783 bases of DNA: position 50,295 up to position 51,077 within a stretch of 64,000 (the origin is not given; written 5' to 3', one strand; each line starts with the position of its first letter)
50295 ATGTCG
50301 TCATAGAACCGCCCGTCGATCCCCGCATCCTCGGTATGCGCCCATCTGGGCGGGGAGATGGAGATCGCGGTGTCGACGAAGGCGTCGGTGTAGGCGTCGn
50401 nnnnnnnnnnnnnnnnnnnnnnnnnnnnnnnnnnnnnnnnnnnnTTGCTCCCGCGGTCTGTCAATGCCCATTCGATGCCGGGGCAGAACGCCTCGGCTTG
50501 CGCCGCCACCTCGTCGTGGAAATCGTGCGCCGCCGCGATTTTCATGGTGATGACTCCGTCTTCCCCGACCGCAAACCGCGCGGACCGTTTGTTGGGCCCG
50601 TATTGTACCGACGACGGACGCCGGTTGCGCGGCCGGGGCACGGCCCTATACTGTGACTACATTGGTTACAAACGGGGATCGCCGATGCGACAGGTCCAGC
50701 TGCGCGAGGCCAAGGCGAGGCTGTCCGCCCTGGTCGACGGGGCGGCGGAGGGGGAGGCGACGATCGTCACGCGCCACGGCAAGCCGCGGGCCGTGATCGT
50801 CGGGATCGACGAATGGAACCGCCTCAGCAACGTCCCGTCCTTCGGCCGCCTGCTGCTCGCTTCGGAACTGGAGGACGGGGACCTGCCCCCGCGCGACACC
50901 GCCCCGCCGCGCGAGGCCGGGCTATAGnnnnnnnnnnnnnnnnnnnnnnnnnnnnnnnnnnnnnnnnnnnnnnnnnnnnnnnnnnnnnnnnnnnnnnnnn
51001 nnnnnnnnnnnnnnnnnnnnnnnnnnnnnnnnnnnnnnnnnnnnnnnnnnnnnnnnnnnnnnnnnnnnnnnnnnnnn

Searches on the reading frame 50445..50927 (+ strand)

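Call 24: search_protein_families(library=pfam, proteins=[window:50445-50927:+], max_evalue=0.0001)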
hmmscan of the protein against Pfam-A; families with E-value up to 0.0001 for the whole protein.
window:50445-50927:+ (160 aa): 1 family
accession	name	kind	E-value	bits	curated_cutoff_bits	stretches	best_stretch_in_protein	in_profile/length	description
PF02604.26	PhdYeFM_antitox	-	2.6e-15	56.4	29.8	1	81-142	1-63/74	Antitoxin Phd_YefM, type II toxin-antitoxin system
